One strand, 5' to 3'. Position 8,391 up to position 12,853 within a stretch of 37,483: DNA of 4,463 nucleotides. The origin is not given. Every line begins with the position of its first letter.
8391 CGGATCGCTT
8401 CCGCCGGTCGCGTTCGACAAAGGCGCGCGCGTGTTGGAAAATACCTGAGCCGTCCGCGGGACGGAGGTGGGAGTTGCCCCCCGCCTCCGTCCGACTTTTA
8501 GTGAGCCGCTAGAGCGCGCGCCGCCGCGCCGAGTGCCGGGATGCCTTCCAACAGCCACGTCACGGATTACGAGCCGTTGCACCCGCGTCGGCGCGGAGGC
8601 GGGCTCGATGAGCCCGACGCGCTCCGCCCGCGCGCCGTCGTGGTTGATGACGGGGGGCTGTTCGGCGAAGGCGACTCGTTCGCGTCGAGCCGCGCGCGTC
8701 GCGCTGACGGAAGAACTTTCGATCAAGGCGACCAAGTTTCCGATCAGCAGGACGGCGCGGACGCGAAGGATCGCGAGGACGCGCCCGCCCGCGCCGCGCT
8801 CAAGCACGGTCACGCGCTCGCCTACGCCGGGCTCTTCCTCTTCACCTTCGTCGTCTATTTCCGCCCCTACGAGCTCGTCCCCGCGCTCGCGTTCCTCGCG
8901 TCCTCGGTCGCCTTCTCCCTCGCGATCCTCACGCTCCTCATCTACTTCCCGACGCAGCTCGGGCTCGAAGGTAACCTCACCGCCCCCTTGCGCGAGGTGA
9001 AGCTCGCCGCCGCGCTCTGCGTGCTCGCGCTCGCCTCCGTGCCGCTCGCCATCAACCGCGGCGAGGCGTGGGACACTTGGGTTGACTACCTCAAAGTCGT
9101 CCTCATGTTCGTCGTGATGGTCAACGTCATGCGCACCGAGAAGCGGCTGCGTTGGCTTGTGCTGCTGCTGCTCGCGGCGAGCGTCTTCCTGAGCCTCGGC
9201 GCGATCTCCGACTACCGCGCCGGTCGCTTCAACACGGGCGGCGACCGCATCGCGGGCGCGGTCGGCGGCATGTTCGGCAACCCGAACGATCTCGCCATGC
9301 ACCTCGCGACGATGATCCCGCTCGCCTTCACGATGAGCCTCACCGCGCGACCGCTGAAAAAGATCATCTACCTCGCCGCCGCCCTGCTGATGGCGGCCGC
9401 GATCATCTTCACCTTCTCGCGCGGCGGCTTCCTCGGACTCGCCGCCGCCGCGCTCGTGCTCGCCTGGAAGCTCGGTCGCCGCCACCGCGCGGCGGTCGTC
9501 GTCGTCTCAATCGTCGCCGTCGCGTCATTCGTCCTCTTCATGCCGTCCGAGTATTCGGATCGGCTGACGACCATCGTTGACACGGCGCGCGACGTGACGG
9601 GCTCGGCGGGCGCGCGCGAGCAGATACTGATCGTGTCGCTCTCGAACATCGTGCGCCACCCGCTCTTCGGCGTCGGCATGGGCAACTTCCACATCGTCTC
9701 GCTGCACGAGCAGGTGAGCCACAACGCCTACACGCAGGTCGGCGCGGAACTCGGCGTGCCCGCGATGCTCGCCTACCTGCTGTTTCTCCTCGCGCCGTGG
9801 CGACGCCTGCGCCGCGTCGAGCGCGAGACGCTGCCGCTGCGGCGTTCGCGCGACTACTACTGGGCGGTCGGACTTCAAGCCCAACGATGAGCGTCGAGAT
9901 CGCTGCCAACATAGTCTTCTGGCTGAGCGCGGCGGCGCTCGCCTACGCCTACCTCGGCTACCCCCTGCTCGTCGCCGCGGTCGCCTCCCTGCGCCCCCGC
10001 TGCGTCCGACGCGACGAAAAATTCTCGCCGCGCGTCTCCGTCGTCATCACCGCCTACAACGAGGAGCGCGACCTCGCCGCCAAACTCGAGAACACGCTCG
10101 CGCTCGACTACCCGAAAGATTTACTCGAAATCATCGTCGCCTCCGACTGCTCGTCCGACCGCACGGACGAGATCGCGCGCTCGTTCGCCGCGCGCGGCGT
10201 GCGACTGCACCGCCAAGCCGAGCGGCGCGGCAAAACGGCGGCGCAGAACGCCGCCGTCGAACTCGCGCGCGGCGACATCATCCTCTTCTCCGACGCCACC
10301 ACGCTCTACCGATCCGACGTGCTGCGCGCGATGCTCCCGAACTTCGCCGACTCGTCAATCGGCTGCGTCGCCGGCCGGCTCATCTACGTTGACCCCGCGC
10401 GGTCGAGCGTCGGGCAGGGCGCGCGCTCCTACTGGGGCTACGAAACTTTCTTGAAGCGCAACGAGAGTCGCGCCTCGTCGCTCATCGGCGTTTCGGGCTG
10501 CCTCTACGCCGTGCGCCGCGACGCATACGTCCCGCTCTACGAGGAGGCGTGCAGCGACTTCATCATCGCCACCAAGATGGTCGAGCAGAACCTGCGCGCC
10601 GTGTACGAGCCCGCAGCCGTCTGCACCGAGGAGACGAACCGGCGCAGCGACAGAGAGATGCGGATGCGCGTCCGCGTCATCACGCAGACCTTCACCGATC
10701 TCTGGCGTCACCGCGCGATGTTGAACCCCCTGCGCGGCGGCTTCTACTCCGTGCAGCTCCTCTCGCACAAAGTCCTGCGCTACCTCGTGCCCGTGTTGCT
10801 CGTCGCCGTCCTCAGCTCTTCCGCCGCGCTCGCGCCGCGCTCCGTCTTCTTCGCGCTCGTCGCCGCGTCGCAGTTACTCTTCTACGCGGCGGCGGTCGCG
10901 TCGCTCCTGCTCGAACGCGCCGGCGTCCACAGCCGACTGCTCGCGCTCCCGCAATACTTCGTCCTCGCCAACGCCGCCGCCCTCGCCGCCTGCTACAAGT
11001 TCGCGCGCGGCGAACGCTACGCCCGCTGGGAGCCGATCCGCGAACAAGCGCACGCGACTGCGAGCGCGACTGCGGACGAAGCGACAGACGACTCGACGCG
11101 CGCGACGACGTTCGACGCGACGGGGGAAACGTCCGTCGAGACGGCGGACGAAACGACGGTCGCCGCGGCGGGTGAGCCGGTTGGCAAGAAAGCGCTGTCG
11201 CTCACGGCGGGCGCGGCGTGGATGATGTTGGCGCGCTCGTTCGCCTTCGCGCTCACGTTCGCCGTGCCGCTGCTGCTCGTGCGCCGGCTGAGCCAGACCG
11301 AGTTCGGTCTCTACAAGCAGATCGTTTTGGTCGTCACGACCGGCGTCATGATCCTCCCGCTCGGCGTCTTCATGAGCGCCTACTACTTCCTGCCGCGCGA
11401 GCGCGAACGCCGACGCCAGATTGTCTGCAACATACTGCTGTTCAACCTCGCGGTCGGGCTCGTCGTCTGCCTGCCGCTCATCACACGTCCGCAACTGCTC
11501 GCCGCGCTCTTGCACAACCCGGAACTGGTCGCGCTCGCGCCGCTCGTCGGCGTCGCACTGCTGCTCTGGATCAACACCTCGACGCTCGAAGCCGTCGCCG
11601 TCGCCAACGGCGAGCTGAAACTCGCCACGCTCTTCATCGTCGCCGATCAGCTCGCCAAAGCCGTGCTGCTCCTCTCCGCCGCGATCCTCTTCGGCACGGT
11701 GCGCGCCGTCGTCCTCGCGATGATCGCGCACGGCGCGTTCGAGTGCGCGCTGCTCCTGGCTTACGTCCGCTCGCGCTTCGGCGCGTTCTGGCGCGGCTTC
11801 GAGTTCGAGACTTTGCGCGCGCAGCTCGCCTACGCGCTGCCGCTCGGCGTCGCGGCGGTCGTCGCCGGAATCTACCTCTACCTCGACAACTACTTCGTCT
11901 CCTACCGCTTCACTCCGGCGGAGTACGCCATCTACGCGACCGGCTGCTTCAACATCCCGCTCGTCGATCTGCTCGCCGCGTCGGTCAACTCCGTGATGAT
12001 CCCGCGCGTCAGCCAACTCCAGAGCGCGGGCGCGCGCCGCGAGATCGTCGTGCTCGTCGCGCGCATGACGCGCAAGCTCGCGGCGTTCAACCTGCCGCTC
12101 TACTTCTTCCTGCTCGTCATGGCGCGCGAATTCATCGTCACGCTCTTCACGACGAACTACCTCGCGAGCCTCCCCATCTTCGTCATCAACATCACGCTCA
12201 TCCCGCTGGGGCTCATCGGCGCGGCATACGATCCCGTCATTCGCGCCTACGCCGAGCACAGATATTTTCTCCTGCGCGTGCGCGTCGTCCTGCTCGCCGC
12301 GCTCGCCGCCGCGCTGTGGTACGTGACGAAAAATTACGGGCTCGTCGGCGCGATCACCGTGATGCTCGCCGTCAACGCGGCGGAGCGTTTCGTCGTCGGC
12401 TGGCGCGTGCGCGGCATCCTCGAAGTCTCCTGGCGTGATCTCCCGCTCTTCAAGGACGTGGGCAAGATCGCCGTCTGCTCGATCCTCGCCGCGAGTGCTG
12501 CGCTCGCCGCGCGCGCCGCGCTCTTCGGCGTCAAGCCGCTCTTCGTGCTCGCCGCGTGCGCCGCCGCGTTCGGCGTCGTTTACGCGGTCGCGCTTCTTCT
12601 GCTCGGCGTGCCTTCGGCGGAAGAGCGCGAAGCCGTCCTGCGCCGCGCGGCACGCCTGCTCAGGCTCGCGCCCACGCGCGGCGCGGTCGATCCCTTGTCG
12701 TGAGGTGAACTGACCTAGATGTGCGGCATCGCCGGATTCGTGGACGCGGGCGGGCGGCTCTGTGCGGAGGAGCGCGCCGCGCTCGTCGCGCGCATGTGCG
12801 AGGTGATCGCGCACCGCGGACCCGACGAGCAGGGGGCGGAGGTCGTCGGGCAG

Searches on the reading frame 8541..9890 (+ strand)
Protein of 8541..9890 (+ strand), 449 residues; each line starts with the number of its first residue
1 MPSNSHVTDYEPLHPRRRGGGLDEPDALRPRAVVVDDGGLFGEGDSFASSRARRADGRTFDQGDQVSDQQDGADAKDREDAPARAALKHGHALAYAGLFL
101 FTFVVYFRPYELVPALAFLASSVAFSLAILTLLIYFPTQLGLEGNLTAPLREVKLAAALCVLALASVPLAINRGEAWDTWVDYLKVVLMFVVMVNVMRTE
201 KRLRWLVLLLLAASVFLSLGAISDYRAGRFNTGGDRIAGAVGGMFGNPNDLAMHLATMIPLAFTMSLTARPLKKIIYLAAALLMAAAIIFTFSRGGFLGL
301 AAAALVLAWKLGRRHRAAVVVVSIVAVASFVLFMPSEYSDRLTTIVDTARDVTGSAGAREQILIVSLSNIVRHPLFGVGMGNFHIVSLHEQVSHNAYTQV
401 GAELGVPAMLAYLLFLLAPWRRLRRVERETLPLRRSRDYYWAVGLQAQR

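Call 36: search_protein_families(library=pfam, proteins=[window:8541-9890:+], max_evalue=0.00001)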
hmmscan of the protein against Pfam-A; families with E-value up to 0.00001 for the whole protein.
window:8541-9890:+ (449 aa): 1 family
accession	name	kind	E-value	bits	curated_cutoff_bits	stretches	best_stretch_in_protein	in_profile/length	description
PF04932.20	Wzy_C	-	1.3e-19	70.9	31.7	1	279-413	1-149/149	O-Antigen ligase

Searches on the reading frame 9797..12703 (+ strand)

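Call 36: search_protein_families(library=pfam, proteins=[window:9797-12703:+], max_evalue=0.00001)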
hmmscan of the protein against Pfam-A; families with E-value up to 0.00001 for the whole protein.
window:9797-12703:+ (968 aa): 5 families
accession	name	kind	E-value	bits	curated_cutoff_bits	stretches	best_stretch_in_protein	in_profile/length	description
PF00535.33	Glycos_transf_2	-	5.8e-24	85.4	23.3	1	81-244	1-164/168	Glycosyl transferase family 2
PF13440.11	Polysacc_synt_3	-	3.5e-19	69.6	23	1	493-792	1-292/293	Polysaccharide biosynthesis protein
PF01943.22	Polysacc_synt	-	5e-17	62.7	28.2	1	470-742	2-274/274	Polysaccharide biosynthesis protein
PF13641.12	Glyco_tranf_2_3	-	1.2e-15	58.6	27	1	78-285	1-218/230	Glycosyltransferase like family 2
PF13506.12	Glyco_transf_21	-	3.2e-06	27.1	21.7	0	145-281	17-157/174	Glycosyl transferase family 21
